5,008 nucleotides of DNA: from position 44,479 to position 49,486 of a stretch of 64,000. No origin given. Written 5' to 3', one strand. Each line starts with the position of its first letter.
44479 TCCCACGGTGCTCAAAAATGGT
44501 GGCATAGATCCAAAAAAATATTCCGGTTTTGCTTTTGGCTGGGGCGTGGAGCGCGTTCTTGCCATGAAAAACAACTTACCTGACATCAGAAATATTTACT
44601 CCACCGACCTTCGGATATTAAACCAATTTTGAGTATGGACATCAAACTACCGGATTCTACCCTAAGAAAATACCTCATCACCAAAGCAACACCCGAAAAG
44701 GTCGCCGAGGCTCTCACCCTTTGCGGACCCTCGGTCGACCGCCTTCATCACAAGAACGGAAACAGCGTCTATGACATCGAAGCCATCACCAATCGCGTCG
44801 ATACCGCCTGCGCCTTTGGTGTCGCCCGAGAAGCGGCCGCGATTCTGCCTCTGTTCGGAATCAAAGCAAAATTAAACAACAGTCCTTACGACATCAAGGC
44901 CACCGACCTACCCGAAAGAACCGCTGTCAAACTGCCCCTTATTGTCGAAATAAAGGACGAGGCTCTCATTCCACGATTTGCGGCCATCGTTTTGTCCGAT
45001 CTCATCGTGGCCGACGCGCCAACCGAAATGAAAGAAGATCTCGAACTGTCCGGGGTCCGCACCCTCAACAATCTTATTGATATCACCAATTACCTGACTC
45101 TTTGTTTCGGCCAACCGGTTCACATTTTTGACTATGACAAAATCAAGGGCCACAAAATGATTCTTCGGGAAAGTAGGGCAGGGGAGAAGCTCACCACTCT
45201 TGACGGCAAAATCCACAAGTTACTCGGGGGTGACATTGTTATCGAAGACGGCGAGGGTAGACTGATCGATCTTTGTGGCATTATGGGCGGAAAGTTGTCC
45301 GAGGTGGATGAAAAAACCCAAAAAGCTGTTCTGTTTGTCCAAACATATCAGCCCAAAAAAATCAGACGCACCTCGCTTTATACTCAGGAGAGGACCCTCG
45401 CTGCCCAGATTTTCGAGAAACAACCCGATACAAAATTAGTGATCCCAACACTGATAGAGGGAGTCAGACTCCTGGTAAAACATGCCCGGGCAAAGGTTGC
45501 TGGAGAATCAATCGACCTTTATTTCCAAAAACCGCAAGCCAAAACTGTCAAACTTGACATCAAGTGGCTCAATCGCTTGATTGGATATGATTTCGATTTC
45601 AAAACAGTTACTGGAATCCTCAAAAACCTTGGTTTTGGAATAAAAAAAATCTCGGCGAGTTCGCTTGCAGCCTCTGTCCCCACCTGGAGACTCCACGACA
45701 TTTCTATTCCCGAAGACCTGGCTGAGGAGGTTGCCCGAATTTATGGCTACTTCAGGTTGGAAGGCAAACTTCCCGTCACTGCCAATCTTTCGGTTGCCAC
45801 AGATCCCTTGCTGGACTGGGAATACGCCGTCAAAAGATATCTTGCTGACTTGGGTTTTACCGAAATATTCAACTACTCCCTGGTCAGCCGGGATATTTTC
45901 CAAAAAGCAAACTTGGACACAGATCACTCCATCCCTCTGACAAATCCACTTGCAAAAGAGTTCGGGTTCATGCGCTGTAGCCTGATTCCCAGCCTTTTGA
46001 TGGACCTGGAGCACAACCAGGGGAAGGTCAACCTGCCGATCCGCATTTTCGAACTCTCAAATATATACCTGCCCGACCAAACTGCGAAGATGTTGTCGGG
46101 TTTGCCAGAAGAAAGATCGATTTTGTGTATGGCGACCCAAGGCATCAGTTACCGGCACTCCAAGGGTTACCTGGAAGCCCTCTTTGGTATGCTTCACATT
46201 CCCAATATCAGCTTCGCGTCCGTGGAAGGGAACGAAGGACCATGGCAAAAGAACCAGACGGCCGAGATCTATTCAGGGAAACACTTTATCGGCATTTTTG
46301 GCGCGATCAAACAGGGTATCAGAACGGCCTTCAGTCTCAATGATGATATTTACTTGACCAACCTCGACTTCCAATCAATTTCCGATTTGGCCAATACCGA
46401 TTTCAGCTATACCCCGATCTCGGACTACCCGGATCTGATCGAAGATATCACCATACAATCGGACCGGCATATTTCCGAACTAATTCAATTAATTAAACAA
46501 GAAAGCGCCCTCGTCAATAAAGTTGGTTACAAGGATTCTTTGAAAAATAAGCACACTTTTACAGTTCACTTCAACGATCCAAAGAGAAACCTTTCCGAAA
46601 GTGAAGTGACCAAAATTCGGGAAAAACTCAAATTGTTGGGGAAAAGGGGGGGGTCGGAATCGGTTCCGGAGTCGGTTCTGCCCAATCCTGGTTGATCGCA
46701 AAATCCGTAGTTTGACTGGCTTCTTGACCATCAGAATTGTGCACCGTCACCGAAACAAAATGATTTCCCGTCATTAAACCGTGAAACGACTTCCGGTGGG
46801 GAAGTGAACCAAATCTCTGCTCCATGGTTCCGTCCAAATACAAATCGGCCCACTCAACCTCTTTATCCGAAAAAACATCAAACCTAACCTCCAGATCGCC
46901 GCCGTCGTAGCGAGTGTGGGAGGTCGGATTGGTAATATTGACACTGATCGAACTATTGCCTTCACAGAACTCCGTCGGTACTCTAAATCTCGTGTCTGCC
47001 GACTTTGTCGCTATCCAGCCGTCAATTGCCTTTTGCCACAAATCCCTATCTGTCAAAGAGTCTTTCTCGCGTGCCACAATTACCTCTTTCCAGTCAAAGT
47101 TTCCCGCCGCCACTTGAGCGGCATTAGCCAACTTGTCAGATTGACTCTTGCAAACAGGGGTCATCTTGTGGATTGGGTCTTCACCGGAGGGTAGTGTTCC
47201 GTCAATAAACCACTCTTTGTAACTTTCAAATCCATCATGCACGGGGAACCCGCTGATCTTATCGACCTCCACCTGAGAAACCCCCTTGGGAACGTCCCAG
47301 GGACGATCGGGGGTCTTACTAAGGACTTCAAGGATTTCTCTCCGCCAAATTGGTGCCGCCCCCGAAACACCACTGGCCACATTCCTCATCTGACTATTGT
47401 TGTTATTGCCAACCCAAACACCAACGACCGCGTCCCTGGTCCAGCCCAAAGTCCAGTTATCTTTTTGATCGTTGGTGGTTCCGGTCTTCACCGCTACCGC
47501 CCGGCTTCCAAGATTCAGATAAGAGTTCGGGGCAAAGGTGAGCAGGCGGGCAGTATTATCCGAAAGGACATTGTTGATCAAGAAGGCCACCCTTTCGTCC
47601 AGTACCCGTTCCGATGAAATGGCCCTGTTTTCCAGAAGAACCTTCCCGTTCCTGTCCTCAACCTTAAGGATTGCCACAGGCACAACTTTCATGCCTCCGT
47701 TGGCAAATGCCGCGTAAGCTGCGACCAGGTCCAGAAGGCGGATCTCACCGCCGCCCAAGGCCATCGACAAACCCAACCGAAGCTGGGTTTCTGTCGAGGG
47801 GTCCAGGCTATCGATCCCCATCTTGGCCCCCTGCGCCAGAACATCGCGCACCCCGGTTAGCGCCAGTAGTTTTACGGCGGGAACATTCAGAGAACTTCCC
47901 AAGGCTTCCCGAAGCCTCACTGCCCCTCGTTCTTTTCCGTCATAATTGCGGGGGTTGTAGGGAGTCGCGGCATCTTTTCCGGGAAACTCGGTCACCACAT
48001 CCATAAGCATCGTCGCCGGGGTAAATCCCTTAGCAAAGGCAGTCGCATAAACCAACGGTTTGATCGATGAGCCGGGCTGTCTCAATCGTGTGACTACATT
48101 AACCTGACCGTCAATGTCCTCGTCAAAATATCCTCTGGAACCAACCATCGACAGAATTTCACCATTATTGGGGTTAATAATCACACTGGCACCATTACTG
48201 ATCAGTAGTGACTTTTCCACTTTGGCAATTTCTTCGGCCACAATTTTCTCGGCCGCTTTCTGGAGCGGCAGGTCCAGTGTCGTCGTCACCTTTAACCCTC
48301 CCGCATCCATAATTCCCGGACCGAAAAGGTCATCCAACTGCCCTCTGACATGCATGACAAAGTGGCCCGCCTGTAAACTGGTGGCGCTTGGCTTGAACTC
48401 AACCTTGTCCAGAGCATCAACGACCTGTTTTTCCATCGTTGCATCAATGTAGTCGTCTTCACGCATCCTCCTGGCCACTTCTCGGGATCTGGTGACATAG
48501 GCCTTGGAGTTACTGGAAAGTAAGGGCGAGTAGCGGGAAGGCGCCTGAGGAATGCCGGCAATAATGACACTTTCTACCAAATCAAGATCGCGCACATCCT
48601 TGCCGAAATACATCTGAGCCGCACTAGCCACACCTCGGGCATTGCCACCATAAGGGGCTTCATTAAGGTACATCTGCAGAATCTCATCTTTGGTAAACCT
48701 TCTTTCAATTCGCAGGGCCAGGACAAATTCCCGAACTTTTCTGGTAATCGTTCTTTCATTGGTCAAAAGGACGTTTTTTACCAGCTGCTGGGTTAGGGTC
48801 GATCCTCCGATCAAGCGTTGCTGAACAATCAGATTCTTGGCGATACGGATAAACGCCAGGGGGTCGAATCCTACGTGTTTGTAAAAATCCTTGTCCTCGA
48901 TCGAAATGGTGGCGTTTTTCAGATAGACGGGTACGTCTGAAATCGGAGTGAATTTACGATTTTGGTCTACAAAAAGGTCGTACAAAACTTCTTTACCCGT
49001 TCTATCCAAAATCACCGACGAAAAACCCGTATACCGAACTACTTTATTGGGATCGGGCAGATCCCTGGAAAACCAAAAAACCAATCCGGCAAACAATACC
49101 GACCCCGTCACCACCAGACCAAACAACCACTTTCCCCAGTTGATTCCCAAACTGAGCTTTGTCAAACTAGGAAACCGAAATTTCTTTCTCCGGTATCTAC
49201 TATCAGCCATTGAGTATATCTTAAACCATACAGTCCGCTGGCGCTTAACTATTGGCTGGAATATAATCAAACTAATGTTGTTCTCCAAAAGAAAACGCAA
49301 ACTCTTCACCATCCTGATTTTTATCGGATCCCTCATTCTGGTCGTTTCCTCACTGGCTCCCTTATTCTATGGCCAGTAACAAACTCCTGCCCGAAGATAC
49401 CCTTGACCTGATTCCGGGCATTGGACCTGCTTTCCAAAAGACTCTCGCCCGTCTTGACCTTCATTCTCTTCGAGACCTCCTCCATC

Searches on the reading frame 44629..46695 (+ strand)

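Call 50: search_protein_families(library=pfam, proteins=[window:44629-46695:+], max_evalue=0.0001)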
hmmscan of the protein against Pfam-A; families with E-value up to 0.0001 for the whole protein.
window:44629-46695:+ (688 aa): 3 families
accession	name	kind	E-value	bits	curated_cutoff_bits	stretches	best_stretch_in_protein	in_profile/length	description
PF03483.22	B3_4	-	5.6e-41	140.5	29.3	1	115-286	3-173/174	B3/4 domain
PF17759.6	tRNA_synthFbeta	-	4.1e-33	115.1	22.4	1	381-581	5-214/214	Phenylalanyl tRNA synthetase beta chain CLM domain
PF03484.21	B5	-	4.1e-21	75.4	28.6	1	307-374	1-67/67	tRNA synthetase B5 domain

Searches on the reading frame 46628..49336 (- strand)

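Call 50: search_protein_families(library=pfam, proteins=[window:46628-49336:-], max_evalue=0.0001)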
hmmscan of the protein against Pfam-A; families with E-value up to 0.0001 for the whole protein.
window:46628-49336:- (902 aa): 2 families
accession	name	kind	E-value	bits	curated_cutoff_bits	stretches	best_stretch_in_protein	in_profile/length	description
PF00912.28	Transgly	-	1.2e-56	191.4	27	1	123-291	10-177/178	Transglycosylase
PF00905.27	Transpeptidase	-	3.8e-17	62.9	22.1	1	382-651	1-283/299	Penicillin binding protein transpeptidase domain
